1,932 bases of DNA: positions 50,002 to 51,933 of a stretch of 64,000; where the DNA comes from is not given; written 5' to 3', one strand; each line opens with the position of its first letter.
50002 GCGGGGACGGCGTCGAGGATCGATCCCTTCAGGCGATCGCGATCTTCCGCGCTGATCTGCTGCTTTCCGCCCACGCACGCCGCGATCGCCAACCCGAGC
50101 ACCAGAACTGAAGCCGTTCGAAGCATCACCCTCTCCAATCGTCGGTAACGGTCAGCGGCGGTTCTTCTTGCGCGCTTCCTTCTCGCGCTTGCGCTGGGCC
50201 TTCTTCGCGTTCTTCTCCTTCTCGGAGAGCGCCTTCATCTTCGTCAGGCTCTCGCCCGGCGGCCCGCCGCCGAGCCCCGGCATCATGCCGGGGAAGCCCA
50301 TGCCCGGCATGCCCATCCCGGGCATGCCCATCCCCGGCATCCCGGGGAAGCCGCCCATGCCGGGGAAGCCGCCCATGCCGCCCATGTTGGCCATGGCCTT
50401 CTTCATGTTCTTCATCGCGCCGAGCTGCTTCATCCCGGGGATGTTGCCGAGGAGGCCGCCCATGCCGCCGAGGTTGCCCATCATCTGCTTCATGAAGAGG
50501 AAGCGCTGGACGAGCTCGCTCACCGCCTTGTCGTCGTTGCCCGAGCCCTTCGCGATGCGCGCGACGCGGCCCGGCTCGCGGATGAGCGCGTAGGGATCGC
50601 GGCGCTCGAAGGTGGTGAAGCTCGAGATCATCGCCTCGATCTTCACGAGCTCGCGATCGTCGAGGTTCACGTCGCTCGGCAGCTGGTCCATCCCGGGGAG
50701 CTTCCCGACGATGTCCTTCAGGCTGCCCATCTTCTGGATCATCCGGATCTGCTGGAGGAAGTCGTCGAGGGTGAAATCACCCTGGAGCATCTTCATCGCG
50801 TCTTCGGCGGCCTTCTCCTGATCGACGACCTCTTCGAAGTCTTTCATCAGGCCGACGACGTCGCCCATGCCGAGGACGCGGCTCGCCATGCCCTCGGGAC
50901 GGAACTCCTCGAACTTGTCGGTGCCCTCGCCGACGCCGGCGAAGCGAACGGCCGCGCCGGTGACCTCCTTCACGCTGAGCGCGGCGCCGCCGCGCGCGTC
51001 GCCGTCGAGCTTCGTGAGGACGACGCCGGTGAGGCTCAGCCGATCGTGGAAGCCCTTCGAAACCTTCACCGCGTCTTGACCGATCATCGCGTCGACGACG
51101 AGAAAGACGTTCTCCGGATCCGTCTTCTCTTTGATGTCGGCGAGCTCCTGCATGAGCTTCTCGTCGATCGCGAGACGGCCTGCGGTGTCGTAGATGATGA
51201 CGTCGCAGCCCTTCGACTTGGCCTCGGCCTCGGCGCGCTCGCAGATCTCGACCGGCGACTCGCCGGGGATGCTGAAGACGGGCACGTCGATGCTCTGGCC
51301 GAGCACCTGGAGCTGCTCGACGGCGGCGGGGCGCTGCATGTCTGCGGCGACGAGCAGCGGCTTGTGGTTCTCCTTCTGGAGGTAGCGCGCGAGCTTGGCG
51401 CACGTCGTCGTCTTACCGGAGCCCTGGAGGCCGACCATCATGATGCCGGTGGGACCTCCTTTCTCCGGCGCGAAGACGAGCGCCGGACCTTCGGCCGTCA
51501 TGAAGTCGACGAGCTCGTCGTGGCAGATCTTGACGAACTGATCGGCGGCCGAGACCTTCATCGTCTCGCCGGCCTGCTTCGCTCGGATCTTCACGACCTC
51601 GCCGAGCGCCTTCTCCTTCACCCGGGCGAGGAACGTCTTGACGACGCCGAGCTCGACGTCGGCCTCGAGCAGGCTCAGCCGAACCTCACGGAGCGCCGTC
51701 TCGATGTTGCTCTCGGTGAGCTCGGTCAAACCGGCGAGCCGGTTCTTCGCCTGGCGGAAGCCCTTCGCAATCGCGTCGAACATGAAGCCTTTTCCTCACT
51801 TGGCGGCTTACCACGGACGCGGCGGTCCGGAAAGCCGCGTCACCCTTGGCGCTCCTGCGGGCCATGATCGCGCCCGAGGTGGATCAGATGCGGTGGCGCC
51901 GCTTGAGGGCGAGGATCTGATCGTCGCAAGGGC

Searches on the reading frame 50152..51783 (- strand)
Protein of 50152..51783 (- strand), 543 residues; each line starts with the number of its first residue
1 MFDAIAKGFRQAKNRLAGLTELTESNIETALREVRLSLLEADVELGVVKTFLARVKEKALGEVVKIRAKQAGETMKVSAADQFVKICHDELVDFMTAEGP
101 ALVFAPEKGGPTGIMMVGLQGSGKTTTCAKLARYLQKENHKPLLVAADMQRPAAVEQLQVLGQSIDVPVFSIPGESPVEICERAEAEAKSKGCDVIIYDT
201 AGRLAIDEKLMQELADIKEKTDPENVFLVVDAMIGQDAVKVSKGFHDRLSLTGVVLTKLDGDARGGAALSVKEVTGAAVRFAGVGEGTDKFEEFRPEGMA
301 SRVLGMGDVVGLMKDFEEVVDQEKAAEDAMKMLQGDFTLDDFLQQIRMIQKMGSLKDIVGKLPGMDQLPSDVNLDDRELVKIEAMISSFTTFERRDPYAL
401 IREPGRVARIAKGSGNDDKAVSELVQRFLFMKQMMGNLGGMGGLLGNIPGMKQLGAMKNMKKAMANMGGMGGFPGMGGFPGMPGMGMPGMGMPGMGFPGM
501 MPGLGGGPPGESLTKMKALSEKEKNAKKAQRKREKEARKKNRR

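Call 34: search_protein_families(library=pfam, proteins=[window:50152-51783:-], max_evalue=0.001)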
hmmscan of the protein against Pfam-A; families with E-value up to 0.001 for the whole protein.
window:50152-51783:- (543 aa): 7 families
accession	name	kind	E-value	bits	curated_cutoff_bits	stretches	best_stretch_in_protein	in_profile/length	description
PF00448.28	SRP54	-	4.7e-72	242.2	22.7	1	112-304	2-195/196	SRP54-type protein, GTPase domain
PF02978.25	SRP_SPB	-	6.8e-25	87.7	27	1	336-435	1-91/91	Signal peptide binding domain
PF02881.24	SRP54_N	-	1.2e-12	48.3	22.4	1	7-91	3-75/75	SRP54-type protein, helical bundle domain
PF01656.29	CbiA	-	1.4e-07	32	25.4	1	121-264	9-88/125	CobQ/CobB/MinD/ParA nucleotide binding domain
PF13401.12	AAA_22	-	4.7e-06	27.4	27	1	114-223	8-115/130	AAA domain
PF13614.12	AAA_31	-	5.7e-05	23.6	27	1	121-155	12-46/177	AAA domain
PF06414.18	Zeta_toxin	-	0.00029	20.8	22.3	1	106-201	11-104/199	Zeta toxin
